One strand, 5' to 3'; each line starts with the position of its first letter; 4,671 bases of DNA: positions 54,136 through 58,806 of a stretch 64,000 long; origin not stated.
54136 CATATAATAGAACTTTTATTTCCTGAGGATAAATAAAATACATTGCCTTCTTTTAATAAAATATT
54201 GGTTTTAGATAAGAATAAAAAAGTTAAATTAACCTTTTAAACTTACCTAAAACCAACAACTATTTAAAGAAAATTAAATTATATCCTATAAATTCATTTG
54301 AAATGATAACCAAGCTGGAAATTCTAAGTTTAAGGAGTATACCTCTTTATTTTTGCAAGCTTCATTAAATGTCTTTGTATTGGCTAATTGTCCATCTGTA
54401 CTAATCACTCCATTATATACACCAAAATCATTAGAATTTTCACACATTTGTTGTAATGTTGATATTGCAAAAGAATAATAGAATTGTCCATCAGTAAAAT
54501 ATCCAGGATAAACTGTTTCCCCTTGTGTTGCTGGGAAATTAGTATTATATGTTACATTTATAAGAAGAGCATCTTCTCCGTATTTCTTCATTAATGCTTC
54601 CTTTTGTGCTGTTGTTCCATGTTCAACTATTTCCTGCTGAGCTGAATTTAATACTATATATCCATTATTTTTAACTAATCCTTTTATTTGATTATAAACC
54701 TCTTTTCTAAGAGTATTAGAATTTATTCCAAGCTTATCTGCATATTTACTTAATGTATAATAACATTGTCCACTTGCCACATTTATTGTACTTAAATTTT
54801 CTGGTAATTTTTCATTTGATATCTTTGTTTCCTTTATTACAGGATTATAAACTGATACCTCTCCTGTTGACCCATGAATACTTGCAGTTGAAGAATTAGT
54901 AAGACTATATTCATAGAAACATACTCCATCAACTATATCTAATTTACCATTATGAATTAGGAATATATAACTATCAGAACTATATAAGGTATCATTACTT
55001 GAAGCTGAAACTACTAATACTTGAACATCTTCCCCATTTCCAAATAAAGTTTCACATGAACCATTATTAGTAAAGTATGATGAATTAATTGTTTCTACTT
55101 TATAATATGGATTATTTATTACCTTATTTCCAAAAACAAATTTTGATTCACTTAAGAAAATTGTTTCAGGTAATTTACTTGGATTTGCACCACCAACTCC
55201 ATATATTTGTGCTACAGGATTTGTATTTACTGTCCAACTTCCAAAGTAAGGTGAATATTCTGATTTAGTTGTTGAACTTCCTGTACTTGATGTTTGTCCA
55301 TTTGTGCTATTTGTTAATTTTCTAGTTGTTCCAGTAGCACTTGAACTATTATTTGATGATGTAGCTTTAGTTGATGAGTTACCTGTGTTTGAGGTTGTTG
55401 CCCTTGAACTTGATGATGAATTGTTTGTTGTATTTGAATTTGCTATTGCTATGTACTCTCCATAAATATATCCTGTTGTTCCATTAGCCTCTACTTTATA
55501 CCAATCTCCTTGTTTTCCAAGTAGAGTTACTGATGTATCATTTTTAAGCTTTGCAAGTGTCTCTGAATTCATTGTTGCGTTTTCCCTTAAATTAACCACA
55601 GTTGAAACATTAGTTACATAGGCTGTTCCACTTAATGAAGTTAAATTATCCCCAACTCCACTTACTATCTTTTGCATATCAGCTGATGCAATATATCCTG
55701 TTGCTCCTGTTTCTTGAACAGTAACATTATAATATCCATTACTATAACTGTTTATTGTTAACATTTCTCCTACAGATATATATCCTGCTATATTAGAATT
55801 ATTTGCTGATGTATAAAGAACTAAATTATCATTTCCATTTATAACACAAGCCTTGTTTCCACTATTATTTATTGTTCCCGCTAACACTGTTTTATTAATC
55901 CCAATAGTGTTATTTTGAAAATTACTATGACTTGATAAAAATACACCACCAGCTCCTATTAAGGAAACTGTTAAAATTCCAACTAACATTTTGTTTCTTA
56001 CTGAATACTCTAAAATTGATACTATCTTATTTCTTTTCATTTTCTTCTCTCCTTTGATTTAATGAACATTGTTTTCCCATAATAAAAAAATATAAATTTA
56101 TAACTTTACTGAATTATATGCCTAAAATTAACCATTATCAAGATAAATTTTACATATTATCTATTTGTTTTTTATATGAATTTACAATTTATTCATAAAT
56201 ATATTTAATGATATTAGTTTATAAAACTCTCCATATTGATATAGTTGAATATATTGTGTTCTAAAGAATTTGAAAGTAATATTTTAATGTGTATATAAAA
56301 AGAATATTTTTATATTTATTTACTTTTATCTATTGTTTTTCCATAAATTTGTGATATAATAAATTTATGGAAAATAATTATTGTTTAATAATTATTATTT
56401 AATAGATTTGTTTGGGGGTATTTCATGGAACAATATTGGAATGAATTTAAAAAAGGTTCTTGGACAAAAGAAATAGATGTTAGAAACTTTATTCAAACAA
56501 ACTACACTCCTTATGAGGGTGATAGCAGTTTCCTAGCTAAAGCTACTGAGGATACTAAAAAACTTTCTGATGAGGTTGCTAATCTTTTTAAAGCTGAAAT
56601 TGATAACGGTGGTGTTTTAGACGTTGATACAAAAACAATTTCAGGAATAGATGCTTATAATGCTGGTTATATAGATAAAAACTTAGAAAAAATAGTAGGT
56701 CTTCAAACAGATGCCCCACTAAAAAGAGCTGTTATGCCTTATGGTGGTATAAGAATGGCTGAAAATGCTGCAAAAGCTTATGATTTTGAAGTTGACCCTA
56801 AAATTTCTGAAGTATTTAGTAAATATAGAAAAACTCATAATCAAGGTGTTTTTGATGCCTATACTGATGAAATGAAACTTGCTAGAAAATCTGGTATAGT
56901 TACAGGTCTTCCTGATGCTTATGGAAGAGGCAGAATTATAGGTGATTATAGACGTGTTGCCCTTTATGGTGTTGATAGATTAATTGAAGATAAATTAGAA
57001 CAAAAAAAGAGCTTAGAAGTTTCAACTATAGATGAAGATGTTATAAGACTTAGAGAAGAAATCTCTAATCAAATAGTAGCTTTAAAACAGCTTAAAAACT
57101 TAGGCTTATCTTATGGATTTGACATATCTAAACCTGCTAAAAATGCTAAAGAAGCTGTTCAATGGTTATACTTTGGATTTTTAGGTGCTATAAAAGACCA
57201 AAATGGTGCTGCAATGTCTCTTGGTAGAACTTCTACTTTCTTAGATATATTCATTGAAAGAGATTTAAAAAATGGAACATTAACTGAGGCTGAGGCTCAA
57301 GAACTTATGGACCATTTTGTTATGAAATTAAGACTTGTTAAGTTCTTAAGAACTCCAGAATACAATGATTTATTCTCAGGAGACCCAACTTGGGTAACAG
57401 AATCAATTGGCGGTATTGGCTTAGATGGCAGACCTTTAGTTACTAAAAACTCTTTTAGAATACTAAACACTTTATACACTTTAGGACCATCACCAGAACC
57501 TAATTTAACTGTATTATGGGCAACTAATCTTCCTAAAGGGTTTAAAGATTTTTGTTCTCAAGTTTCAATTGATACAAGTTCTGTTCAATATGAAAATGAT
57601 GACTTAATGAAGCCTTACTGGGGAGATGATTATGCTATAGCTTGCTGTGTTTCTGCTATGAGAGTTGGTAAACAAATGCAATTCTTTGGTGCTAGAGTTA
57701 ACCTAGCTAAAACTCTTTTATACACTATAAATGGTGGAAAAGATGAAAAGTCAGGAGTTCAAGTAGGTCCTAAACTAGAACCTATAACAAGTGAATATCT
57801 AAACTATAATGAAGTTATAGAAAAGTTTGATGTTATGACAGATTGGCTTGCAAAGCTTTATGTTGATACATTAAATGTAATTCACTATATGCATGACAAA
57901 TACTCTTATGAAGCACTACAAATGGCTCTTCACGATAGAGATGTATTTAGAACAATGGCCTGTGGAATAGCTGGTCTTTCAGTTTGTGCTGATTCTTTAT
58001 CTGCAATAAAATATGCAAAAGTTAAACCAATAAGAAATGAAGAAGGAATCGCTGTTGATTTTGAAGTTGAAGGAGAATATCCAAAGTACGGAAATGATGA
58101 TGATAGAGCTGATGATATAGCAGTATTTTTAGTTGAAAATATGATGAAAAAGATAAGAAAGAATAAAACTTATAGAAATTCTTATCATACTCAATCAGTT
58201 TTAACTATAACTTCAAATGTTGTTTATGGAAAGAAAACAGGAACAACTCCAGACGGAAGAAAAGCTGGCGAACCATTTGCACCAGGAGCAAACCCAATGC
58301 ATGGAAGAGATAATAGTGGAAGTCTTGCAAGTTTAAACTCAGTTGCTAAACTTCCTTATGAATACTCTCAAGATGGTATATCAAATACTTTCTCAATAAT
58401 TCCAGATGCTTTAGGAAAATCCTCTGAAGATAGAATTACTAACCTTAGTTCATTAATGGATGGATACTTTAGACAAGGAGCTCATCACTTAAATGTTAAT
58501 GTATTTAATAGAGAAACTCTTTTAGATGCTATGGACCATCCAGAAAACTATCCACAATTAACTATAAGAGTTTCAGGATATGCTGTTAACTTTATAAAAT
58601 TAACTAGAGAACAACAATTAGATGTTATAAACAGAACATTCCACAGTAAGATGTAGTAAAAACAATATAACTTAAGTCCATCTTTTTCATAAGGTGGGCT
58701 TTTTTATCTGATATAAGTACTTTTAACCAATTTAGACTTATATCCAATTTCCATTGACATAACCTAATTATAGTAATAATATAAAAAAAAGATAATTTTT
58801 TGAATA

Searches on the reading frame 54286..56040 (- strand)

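Call 82: search_protein_families(library=pfam, proteins=[window:54286-56040:-], max_evalue=0.00001)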
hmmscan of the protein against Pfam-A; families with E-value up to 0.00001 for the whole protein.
window:54286-56040:- (584 aa): 2 families
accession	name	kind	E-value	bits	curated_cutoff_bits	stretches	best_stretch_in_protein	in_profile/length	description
PF08239.17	SH3_3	-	1.3e-16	60.9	27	1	148-197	2-53/54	Bacterial SH3 domain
PF06347.19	SH3_4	-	7.3e-08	32.5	24.1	1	147-194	3-51/56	Bacterial SH3 domain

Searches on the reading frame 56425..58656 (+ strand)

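Call 82: search_protein_families(library=pfam, proteins=[window:56425-58656:+], max_evalue=0.00001)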
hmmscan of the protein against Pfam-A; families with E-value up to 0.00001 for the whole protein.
window:56425-58656:+ (743 aa): 2 families
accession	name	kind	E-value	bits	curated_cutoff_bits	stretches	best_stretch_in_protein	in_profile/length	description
PF02901.20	PFL-like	-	1.5e-218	728.1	24.3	1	15-602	3-647/647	Pyruvate formate lyase-like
PF01228.26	Gly_radical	-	5.1e-40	136.7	22.2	1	618-724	1-106/106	Glycine radical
